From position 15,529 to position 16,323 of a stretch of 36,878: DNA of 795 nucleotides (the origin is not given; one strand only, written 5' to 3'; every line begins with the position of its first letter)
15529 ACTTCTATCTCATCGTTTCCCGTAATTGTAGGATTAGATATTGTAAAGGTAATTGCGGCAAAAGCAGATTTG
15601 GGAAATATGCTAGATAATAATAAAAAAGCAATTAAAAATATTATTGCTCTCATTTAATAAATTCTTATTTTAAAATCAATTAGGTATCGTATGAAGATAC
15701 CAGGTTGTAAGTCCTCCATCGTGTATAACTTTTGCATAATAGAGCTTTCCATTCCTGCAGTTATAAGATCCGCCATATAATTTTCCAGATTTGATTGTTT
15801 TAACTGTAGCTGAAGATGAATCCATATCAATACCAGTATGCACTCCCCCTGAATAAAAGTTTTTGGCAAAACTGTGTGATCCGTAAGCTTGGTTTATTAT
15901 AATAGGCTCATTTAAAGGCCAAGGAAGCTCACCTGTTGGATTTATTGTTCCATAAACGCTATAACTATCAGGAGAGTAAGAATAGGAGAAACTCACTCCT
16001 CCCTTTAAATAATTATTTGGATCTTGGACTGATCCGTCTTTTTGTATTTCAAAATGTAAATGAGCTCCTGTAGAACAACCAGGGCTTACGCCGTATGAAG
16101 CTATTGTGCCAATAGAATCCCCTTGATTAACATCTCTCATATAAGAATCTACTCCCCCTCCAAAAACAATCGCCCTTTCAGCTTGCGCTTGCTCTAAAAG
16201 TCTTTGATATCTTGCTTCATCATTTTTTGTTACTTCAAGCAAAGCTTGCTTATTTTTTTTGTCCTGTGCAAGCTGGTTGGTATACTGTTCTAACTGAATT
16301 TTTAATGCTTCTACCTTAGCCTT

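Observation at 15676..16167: Apparent circular permutation of the M23 (LytM) catalytic domain in the FtsEX-coupled peptidase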

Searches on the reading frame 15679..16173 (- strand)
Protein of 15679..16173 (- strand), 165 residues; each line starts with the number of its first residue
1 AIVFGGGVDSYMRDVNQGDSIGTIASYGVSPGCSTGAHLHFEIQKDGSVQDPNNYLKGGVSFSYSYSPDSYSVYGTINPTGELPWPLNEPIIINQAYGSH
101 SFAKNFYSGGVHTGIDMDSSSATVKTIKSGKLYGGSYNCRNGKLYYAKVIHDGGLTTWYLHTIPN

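Call 6: search_solved_structures(query=window:15679-16167:-, max_evalue=10, show_alignments=5)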
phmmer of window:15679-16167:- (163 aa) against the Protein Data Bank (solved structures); distinct sequences matched with E-value up to 10: 13.
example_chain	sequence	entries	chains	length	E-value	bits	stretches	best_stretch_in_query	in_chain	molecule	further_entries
4qp5_A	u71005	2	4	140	1.9e-05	28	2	105-160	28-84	Lysostaphin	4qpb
5nmy_A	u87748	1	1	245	0.0002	24.6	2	105-160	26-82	Lysostaphin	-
4lxc_A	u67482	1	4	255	0.00026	24.2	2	105-160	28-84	Lysostaphin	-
6rk4_A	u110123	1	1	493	0.0016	21.7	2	105-160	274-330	Lysostaphin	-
5j1l_A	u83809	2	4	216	0.0071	19.6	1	20-55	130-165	ToxR-activated gene (TagE)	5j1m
5kqb_A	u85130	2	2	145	0.0083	19.4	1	8-46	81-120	Peptidase M23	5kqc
9gy1_A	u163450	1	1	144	0.01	19.1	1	5-55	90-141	Peptidase, M23 family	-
3tuf_B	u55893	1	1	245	0.059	16.6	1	31-59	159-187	Stage II sporulation protein Q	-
3uz0_B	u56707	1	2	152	0.15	15.3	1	31-54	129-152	Stage II sporulation protein Q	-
4rny_A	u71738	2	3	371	0.43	13.8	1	13-57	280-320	Conserved hypothetical secreted protein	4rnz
3cka_A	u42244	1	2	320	0.92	12.7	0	54-83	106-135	Outer surface protein A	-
1jmx_B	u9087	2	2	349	0.99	12.6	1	58-81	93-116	Amine Dehydrogenase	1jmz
1q7m_A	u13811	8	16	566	1.8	11.8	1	69-89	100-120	5-methyltetrahydrofolate S-homocysteine methyltransferase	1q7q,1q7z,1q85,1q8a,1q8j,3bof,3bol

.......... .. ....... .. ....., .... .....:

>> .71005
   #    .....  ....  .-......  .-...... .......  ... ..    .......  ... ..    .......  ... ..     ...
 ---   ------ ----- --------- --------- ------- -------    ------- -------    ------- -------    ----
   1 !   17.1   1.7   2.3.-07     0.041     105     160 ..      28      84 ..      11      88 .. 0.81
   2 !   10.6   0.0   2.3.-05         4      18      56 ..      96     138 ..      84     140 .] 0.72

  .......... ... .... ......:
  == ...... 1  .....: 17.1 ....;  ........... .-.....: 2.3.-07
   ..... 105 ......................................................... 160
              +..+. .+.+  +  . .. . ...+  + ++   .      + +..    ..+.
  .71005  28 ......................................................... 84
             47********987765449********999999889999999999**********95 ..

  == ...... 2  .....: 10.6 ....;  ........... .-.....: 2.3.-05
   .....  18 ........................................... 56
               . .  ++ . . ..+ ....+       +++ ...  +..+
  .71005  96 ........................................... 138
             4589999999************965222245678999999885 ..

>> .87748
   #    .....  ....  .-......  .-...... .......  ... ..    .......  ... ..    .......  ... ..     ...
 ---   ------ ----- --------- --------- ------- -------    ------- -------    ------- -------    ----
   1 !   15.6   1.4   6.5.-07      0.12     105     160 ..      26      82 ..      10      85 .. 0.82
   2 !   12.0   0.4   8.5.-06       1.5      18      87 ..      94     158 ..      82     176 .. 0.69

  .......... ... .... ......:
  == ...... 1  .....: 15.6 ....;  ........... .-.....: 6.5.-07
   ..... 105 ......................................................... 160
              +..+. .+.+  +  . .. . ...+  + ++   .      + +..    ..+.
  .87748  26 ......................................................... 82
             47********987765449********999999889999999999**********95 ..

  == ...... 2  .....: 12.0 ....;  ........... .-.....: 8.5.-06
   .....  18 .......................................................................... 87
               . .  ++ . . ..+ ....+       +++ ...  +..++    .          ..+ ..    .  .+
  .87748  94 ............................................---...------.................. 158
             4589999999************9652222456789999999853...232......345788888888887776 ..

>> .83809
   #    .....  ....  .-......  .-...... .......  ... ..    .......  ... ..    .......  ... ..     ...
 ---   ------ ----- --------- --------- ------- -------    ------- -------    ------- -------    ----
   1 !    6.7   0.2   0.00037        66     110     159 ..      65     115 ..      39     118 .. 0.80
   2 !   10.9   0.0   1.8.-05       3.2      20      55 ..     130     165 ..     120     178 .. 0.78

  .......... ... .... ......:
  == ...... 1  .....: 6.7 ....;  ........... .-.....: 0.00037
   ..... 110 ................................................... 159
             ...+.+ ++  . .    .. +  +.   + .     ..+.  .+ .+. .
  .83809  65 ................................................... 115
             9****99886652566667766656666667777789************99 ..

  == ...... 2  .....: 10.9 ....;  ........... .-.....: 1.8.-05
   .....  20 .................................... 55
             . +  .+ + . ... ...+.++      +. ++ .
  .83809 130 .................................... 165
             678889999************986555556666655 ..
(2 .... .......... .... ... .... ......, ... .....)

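Call 8: search_protein_families(library=pfam, proteins=[window:15679-16173:-], max_evalue=10)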
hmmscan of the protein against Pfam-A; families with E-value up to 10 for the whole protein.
seq(165 aa): 1 family
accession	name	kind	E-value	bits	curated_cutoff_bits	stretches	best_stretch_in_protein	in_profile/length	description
PF01551.29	Peptidase_M23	-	1e-09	38.9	28.7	2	14-52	62-96/96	Peptidase family M23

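Call 23: search_protein_representatives(protein=window:15679-16170:-)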
Query: 164 residues. Proteins with E-value up to 0.001 (for the whole library): 658; up to 1e-10: 84; up to 1e-30: 8. The best 150 are listed.
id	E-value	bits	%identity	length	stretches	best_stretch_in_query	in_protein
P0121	5.5e-71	254.4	73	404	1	1-163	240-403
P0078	1.5e-65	236.7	65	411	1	1-164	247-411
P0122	4.2e-52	192.9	63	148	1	14-163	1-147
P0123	1.3e-47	178.3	59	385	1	9-163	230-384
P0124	3.3e-39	150.9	48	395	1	14-161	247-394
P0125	1.2e-34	136.1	51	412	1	15-161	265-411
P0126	1.4e-32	129.4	51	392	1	1-163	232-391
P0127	8.9e-31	123.5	59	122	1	48-164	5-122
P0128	6.8e-29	117.4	47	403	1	3-161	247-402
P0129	3.3e-28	115.1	49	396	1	5-160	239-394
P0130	3.9e-28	114.9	44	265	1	2-161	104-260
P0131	9.5e-28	113.6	49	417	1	2-161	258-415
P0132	5.2e-26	108.0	44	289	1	1-161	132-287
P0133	2.7e-23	99.1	46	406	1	14-160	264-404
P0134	4.2e-23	98.5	46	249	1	13-163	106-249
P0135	2.5e-22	96.0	37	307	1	13-161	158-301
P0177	4.4e-17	78.9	36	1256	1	13-161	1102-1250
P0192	1.9e-13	67.1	40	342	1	14-161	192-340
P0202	3.7e-11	59.6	37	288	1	1-161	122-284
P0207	2.9e-10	56.7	33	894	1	14-162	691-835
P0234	8.6e-07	45.4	40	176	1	15-160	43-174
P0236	1.1e-06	45.1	51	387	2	83-123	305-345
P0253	2.7e-06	43.8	32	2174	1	24-156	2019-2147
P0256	2.8e-06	43.7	37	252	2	16-57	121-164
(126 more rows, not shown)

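Call 34: predict_structure(alignment_id=A2)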
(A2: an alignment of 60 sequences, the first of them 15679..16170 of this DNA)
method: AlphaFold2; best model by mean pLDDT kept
length: 164 residues; sequences in the alignment: 60
mean_pLDDT: 93.4   pTM: 0.89
mean pLDDT of the five models: 93.4, 93.2, 92.5, 92.3, 92.1
residues with pLDDT >= 90: 137; 70-90: 21; 50-70: 3; < 50: 3
segments of 3 or more residues with pLDDT < 50: none
pLDDT, mean of each block of 10 residues (from residue 1): 66 98 91 88 96 96 98 98 97 98 93 96 98 91 95 95 95
secondary structure, 60 per line:
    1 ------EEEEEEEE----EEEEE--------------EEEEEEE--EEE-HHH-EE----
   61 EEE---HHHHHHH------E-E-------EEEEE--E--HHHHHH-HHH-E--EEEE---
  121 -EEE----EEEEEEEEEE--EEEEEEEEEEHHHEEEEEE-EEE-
elements in order: E7-14 E19-23 E38-44 E47-49 E61-63 H67-73 E90-94 H100-105 E114-117 E122-124 E129-138 E141-150 E154-159 E161-163

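Call 38: find_related_loci(query=A4, collection=genome_contigs, flank=5000)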
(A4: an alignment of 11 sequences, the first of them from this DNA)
Query A4 (157 aa) in genome_contigs; peptide patterns used: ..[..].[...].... (x = any residue, [..] = any of these).
507 stretches matched a pattern; 256 encode a relative of the query (tblastn E <= 1e-3); the best 80 are kept; 80 distinct loci.
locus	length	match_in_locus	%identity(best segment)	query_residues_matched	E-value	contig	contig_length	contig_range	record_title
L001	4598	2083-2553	79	1-157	3e-87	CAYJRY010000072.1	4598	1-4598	MAG TPA_asm: uncultured Gammaproteobacteria bacterium isolate ERP125453_co1_466 genome assembly, contig: NODE_25705_leng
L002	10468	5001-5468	77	1-157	1e-85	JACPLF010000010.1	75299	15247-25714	MAG: Candidatus Levyibacteriota bacterium isolate NC_groundwater_514_Ag_S-0.1um_37_12 S35_SO-1_scaffold_572035, whole ge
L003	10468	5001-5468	72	1-157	4e-77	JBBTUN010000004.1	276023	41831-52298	MAG: Patescibacteria group bacterium isolate H41-bin134_1 H41_bin134_1_000000000004, whole genome shotgun sequence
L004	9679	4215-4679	67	1-156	2e-73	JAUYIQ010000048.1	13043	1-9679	MAG: Candidatus Curtissbacteria bacterium isolate C24_metabat.bin.101_sub C24_k141_900939, whole genome shotgun sequence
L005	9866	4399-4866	68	1-157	5e-73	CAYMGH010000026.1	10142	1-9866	MAG TPA_asm: uncultured Gammaproteobacteria bacterium isolate SRP269290_co1_900 genome assembly, contig: NODE_10421_leng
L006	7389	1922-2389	68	1-157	2e-73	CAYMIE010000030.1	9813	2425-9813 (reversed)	MAG TPA_asm: uncultured Gammaproteobacteria bacterium isolate SRP050083_co3_380 genome assembly, contig: NODE_6779_lengt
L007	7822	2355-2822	79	1-157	4e-70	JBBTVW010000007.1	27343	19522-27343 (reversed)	MAG: Patescibacteria group bacterium isolate H43-bin095_1 H43_bin095_1_000000000007, whole genome shotgun sequence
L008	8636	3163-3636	64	1-157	7e-64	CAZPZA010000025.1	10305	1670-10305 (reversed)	MAG TPA_asm: uncultured Gammaproteobacteria bacterium isolate binchicken_co21_463 genome assembly, contig: NODE_5447_len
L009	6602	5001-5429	66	1-144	2e-62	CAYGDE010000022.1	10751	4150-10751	MAG TPA_asm: uncultured Gammaproteobacteria bacterium isolate ERP113451_co3_430 genome assembly, contig: NODE_5107_lengt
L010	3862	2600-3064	64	1-157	9e-60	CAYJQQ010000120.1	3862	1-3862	MAG TPA_asm: uncultured Gammaproteobacteria bacterium isolate ERP125453_co1_343 genome assembly, contig: NODE_33419_leng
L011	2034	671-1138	60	2-157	1e-60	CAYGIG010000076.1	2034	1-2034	MAG TPA_asm: uncultured Gammaproteobacteria bacterium isolate ERP113451_co3_276 genome assembly, contig: NODE_83494_leng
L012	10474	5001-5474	58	1-157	3e-58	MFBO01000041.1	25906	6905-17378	MAG: Candidatus Curtissbacteria bacterium RIFCSPLOWO2_01_FULL_38_11b rifcsplowo2_01_scaffold_9475, whole genome shotgun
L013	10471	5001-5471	57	1-157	6e-58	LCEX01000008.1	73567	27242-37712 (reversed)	MAG: Candidatus Gottesmanbacteria bacterium GW2011_GWC1_43_10 UV55_C0008, whole genome shotgun sequence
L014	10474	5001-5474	60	1-156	8e-57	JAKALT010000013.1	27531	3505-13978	MAG: bacterium isolate WY5.bin133 NODE_2577_length_27531_cov_1.987119, whole genome shotgun sequence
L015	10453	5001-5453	56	2-157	2e-55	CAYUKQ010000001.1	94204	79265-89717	MAG TPA_asm: uncultured Gammaproteobacteria bacterium isolate binchicken_co105_428 genome assembly, contig: NODE_237_len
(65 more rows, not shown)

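Call 39: fold_search(model_id=the predicted structure, library=pdb)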
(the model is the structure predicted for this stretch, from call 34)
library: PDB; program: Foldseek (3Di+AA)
matches with E <= 10: 242; with E <= 0.001: 0
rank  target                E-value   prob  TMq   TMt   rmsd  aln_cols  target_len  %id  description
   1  5l35_A                1.7e-01  0.04  0.15  0.06  22.4       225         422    8  Cryo-EM structure of bacteriophage Sf6 at 2.9 Angstrom resolution (released 2017-03-22)
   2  9a5q_B                7.1e-01  0.08  0.18  0.09  13.5       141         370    8  Integrative model of TKRA-RECF by crosslinking MS and deep learning (released 2024-09-18)
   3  5a5y_A                9.9e-01  0.12  0.17  0.14  10.6        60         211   15  Crystal structure of AtTTM3 in complex with tripolyphosphate and magnesium ion (form A) (released 2015-08-05)
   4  5brl_A                1.1e+00  0.10  0.13  0.10  13.0        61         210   11  Crystal Structure of L124D STARD4 (released 2015-07-22)
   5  2r78_C                1.2e+00  0.14  0.14  0.19   3.4        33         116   12  Crystal structure of a domain of the sensory box sensor histidine kinase/response regulator from Geobacter sulfurreduc (released 2007-09-25)
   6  3w5m                  1.3e+00  0.03  0.14  0.03  16.1       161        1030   13  Crystal Structure of Streptomyces avermitilis alpha-L-rhamnosidase (released 2013-03-20)
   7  8if3_A                1.6e+00  0.08  0.24  0.05  13.1       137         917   11  Structure of human alpha-2/delta-1 with mirogabalin (released 2023-04-05)
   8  1jss_A                1.6e+00  0.07  0.13  0.11  13.0        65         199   12  Crystal structure of the Mus musculus cholesterol-regulated START protein 4 (StarD4). (released 2002-04-10)
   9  6xrr_I                1.7e+00  0.09  0.15  0.16   3.3        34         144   15  Structure of SciW bound to the Rhs1 Transmembrane Domain from Salmonella typhimurium (released 2020-12-30)
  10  4ew7                  1.8e+00  0.18  0.17  0.24   4.0        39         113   13  The crystal structure of conjugative transfer PAS_like domain from Salmonella enterica subsp. enterica serovar Typhimuri (released 2012-09-12)
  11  9d2y_A                2.0e+00  0.08  0.15  0.02   6.2        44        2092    9  Cryo-EM structure of mycocerosic acid synthase with double KS-ACP crosslinking using C16 alpha-bromoamide. Complex A (released 2025-08-13)
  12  6l1d_A                2.0e+00  0.06  0.12  0.10  12.7        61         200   11  Structure of human StAR-related lipid transfer protein 4 (released 2019-10-30)
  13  2r78_A                2.3e+00  0.08  0.13  0.18   3.3        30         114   13  Crystal structure of a domain of the sensory box sensor histidine kinase/response regulator from Geobacter sulfurreduc (released 2007-09-25)
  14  3fg8_A                2.4e+00  0.14  0.16  0.24   3.5        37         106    5  Crystal structure of PAS domain of RHA05790 (released 2009-01-20)
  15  8avx_A                2.5e+00  0.21  0.16  0.06   1.5        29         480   17  Cryo-EM structure of DrBphP in Pfr state (released 2022-12-21)
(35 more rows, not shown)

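Call 42: list_cluster_members(proteins=[P0236, P0256, P0177, P0207, P0253, P0202, P0192, P0135, P0234, P0001])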
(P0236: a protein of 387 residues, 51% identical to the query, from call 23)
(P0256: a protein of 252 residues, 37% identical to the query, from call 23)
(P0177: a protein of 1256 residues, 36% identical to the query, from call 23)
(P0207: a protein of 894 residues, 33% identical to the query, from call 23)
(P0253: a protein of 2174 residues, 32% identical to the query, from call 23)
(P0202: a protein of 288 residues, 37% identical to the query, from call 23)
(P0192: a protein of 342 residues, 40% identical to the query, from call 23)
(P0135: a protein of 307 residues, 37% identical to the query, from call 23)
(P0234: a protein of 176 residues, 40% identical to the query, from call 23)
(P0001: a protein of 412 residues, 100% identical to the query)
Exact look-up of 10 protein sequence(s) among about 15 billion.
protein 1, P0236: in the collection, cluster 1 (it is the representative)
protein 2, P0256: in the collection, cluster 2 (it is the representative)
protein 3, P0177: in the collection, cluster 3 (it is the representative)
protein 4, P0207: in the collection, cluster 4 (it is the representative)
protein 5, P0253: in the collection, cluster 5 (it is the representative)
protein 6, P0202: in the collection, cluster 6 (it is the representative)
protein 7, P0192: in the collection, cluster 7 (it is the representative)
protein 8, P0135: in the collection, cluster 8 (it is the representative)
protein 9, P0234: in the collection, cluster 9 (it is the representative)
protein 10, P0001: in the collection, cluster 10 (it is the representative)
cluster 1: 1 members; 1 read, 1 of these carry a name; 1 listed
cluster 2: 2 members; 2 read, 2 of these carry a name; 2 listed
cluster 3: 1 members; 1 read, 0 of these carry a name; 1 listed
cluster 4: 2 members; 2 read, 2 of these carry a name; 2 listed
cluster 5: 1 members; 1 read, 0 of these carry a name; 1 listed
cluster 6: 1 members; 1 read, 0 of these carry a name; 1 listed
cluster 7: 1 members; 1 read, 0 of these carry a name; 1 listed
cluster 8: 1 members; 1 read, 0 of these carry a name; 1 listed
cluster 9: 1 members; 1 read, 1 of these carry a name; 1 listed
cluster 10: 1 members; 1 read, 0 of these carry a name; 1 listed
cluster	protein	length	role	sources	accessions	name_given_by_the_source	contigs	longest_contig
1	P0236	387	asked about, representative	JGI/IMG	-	septal ring factor EnvC (AmiA/AmiB activator)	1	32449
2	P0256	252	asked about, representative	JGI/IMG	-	septal ring factor EnvC (AmiA/AmiB activator)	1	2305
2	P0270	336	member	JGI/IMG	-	murein DD-endopeptidase MepM/ murein hydrolase activator NlpD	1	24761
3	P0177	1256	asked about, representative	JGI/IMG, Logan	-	-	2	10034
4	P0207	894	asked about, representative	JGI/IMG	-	endonuclease/exonuclease/phosphatase family metal-dependent hydrolase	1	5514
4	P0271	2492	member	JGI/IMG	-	endonuclease/exonuclease/phosphatase family metal-dependent hydrolase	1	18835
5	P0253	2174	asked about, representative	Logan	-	-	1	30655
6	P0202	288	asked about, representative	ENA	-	-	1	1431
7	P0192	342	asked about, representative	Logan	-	-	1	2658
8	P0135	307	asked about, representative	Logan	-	-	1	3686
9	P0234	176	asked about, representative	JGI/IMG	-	murein DD-endopeptidase MepM/ murein hydrolase activator NlpD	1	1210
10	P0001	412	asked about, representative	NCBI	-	-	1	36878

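Call 43: search_solved_structures(query=A3, max_evalue=0.01, show_alignments=2)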
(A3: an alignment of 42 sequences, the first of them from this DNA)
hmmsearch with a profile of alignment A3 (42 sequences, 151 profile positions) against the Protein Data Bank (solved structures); distinct sequences matched with E-value up to 0.01: 43.
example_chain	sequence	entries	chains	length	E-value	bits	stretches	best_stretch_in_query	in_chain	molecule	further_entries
9gy1_A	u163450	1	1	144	2e-18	69.7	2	3-49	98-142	Peptidase, M23 family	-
9m7n_A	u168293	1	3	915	7.4e-15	58.1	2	57-150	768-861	Gp16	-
3slu_A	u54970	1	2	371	5.4e-14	55.3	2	71-150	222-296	M23 peptidase domain protein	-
6muk_A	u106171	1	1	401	6.4e-14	55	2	71-150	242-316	Peptidase M23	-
5j1l_A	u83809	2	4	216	1.6e-13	53.7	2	2-50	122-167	ToxR-activated gene (TagE)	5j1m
6jmx_A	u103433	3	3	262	6.7e-13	51.7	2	46-150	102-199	Peptidase M23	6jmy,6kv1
4rny_A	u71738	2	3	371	6.5e-12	48.5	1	2-60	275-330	Conserved hypothetical secreted protein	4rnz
6jn7_A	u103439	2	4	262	1.2e-11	47.6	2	2-54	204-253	Peptidase M23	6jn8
4qp5_A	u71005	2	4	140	1.3e-11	47.6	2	80-150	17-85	Lysostaphin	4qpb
3tuf_B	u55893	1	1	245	1.5e-11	47.3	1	2-60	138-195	Stage II sporulation protein Q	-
5nmy_A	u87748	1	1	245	1.9e-11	47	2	3-60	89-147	Lysostaphin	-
4lxc_A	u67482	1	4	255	2.2e-11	46.8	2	3-60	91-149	Lysostaphin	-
2b44_A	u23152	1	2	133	2.2e-11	46.8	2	3-49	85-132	Glycyl-glycine endopeptidase lytM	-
2b0p_A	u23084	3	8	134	2.3e-11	46.7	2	3-49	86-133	Glycyl-glycine endopeptidase lytM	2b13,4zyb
6jmz_A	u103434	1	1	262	6.1e-11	45.3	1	46-150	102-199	Peptidase M23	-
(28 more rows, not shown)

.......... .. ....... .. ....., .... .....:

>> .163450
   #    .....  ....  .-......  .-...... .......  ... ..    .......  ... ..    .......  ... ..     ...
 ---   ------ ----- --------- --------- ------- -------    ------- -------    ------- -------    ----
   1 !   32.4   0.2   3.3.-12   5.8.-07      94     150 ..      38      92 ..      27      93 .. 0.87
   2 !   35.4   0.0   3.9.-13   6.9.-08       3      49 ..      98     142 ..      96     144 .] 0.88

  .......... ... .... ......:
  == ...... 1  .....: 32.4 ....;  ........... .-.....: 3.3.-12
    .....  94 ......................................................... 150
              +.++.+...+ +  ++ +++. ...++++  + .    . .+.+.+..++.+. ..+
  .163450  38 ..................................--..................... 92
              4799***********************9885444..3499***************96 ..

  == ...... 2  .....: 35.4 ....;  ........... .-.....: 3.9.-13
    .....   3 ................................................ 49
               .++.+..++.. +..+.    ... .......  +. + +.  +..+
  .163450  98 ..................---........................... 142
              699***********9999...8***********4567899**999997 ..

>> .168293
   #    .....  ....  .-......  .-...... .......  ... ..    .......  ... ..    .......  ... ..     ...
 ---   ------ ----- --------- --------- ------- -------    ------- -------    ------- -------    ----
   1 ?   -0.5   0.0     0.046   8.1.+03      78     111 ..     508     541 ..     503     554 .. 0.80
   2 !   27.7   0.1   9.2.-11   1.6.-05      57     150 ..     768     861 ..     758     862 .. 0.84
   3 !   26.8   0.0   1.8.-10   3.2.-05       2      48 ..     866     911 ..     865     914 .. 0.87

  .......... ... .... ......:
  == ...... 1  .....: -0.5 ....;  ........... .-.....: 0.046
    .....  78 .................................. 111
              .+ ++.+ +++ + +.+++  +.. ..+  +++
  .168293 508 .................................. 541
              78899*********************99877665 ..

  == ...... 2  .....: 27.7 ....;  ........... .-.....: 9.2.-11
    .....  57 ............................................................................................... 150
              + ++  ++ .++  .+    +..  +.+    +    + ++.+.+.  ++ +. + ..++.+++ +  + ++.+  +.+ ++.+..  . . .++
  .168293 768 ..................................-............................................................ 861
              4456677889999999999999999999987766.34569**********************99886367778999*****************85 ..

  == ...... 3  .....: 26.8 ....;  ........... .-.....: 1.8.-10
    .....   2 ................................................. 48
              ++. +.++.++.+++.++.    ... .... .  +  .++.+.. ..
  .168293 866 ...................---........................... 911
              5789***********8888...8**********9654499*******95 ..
